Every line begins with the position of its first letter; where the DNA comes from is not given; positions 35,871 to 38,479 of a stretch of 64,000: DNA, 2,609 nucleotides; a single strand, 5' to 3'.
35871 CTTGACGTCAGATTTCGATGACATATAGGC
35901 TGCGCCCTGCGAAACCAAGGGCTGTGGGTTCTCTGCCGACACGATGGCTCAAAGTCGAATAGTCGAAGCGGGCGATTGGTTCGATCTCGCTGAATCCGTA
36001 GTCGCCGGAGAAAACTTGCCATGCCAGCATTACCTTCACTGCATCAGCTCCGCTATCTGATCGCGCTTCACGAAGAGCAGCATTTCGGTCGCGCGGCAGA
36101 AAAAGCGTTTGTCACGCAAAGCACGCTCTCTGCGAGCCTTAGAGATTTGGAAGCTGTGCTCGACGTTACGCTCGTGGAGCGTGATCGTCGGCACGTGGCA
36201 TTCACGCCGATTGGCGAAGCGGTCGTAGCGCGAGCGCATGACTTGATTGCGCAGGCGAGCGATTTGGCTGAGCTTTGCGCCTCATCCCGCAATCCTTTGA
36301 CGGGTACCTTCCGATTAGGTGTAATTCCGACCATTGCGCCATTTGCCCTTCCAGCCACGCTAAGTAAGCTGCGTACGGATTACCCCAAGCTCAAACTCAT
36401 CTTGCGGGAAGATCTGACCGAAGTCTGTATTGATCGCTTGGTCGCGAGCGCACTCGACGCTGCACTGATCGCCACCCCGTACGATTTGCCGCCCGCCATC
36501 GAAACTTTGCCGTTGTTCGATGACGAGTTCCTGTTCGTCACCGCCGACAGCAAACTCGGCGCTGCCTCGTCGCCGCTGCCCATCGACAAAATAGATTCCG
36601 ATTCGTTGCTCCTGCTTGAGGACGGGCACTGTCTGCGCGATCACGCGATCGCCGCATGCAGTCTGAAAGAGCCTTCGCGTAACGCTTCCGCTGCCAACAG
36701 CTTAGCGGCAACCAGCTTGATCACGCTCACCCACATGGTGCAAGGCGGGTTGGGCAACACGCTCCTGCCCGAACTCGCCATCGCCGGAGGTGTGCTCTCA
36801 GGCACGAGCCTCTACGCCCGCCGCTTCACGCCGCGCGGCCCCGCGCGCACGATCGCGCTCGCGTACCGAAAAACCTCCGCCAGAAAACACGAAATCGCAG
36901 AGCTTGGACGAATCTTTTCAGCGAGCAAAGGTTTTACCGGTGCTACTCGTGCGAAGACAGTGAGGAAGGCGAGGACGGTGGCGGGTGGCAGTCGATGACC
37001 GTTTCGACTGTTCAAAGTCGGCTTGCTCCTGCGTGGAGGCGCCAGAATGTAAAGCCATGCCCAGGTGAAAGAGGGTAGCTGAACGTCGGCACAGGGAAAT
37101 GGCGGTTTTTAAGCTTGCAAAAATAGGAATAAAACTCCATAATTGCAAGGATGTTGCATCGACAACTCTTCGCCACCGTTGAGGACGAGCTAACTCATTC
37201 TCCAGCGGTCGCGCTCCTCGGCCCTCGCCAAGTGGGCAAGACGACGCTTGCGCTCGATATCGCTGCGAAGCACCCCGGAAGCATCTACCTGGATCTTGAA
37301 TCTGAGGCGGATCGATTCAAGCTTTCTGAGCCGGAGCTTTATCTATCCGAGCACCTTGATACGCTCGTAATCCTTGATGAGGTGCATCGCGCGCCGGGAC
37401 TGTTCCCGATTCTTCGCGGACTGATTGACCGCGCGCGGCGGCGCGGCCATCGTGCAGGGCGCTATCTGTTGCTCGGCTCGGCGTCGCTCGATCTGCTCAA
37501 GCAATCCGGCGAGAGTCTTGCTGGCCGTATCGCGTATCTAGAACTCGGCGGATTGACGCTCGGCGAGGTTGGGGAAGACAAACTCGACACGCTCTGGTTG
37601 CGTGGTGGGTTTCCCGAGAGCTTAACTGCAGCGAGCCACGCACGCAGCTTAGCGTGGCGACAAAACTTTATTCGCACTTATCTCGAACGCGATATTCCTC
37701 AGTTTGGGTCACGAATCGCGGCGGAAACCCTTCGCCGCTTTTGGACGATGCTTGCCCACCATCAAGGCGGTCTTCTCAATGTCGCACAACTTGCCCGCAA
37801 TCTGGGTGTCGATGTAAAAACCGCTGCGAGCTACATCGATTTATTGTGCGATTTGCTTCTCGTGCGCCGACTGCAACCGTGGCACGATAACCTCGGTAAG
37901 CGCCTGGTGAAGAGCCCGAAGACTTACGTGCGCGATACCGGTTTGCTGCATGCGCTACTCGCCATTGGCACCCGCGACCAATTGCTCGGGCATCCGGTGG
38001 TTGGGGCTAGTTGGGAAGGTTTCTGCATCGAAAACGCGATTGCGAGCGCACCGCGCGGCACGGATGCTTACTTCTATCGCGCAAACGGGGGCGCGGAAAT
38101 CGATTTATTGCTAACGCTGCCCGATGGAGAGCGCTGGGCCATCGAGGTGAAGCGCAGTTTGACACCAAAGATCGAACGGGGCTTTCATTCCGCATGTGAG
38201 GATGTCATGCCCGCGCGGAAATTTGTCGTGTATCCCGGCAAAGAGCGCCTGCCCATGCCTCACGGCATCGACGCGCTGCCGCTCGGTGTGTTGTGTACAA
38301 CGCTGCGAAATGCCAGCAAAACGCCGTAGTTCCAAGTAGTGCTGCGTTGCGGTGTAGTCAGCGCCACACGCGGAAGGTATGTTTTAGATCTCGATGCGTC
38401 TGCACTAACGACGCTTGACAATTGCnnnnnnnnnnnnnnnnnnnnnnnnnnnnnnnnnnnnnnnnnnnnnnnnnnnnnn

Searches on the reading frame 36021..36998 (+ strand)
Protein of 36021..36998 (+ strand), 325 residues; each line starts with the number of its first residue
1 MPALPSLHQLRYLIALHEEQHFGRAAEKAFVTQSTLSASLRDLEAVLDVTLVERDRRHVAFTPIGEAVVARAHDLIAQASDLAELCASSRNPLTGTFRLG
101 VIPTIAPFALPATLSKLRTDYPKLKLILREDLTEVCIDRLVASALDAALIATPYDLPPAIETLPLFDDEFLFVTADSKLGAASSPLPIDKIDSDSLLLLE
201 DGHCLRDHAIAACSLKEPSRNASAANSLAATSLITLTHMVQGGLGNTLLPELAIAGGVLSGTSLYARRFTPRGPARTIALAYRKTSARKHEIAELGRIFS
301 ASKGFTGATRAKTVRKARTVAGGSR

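Call 43: search_protein_families(library=pfam, proteins=[window:36021-36998:+], max_evalue=0.1)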
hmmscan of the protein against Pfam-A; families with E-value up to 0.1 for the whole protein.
window:36021-36998:+ (325 aa): 3 families
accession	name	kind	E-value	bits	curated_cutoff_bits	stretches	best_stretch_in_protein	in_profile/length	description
PF03466.25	LysR_substrate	-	2.4e-30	106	28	1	92-293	3-198/209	LysR substrate binding domain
PF00126.33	HTH_1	-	9.8e-18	64.3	26.6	1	7-66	1-60/60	Bacterial regulatory helix-turn-helix protein, lysR family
PF25213.1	HVO_A0261_N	-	0.0027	18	35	1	8-77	12-79/86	HVO_A0261 N-terminal domain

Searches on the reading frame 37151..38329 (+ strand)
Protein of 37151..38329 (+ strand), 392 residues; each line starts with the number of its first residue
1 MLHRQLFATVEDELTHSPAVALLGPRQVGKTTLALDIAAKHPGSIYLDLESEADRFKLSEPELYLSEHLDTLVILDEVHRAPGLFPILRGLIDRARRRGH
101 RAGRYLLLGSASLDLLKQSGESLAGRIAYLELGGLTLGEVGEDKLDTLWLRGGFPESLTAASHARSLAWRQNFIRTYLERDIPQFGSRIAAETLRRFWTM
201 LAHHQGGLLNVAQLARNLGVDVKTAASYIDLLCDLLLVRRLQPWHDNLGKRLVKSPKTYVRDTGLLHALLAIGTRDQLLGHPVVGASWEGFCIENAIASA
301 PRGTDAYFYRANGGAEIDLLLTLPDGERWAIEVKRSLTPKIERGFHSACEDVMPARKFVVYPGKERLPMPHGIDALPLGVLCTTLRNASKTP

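Call 20: search_protein_families(library=ncbifam, proteins=[window:37151-38329:+], max_evalue=0.00001)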
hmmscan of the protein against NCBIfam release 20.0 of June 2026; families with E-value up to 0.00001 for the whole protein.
window:37151-38329:+ (392 aa): 0 families

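Call 43: search_protein_families(library=pfam, proteins=[window:37151-38329:+], max_evalue=0.1)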
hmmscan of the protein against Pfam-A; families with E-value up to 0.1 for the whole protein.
window:37151-38329:+ (392 aa): 7 families
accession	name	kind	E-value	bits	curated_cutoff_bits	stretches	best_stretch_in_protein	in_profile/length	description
PF13635.12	DUF4143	-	1.2e-49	168.6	28.1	1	179-336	1-160/160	Domain of unknown function (DUF4143)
PF13173.12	AAA_14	-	7e-24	84.7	27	1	18-140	3-128/129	AAA domain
PF13551.12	HTH_29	-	0.013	16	28.1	1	199-231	3-35/64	Winged helix-turn helix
PF13191.12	AAA_16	-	0.018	16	32.6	0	5-56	11-63/167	AAA ATPase domain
PF18154.6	pPIWI_RE_REase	-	0.024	15.1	26.1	1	316-340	26-50/117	REase associating with pPIWI_RE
PF13730.12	HTH_36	-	0.037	14.3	25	1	199-235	13-52/55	Helix-turn-helix domain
PF13481.12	AAA_25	-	0.08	13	27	0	20-39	36-55/195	AAA domain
